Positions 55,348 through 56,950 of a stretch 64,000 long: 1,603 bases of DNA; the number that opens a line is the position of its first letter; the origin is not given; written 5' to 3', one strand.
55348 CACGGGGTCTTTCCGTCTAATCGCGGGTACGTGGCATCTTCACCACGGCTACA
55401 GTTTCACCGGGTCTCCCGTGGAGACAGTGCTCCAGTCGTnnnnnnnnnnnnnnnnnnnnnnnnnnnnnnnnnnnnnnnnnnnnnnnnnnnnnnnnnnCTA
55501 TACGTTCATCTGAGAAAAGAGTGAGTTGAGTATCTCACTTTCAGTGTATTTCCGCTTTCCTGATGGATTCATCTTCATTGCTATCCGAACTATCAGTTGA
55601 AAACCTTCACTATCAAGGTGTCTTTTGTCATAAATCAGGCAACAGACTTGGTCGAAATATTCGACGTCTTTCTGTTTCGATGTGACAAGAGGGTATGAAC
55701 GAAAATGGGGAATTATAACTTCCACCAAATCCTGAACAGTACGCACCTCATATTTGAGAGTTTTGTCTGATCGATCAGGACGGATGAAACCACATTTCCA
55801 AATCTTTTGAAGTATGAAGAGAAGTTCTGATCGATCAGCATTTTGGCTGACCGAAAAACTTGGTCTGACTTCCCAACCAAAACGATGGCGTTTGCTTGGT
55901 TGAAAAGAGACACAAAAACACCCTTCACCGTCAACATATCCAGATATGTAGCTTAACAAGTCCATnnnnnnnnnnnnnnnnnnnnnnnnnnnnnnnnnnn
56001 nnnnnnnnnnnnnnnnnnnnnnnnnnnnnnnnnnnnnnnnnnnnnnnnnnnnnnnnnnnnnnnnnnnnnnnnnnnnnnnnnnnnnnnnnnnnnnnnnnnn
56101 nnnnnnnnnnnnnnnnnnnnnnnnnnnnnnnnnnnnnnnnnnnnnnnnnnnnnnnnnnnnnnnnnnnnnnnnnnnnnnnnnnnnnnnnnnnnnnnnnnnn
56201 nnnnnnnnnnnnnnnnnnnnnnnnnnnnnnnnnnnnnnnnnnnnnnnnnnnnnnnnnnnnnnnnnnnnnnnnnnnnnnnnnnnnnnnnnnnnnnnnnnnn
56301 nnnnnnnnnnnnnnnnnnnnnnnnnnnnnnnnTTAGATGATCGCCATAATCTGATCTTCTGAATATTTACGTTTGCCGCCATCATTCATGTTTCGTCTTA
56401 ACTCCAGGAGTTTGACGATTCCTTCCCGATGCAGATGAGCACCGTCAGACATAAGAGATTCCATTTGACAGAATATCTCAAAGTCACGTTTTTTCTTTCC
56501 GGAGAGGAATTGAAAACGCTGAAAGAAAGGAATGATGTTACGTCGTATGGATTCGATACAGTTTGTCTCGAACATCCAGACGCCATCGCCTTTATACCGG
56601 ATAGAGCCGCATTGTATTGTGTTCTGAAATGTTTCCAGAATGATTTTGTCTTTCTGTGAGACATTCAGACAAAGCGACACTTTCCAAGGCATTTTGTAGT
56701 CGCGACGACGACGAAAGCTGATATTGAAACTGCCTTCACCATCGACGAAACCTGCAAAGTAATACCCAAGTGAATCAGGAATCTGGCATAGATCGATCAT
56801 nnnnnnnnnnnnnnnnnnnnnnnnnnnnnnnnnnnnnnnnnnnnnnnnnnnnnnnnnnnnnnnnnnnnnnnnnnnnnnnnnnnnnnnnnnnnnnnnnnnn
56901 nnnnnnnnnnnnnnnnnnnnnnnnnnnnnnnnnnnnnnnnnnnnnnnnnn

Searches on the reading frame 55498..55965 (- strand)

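Call 28: search_protein_families(library=pfam, proteins=[window:55498-55965:-], max_evalue=0.01)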
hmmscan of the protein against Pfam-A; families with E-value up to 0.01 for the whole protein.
window:55498-55965:- (155 aa): 2 families
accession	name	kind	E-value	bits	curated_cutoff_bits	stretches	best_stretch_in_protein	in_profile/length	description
PF00961.24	LAGLIDADG_1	-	4.9e-23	82.4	23.1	1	7-108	1-102/102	LAGLIDADG endonuclease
PF15821.10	DUF4709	-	0.004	18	27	1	56-137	8-85/110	Domain of unknown function (DUF4709)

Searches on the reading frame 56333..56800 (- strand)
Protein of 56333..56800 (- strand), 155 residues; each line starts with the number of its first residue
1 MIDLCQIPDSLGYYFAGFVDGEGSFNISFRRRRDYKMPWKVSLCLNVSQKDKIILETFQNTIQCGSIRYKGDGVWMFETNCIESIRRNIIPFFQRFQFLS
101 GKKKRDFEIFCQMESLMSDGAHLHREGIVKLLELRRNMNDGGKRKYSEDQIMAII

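Call 28: search_protein_families(library=pfam, proteins=[window:56333-56800:-], max_evalue=0.01)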
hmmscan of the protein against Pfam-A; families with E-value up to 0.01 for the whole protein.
window:56333-56800:- (155 aa): 1 family
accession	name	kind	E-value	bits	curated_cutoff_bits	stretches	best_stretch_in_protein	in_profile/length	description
PF00961.24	LAGLIDADG_1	-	2.4e-17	64.1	23.1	1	16-112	2-100/102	LAGLIDADG endonuclease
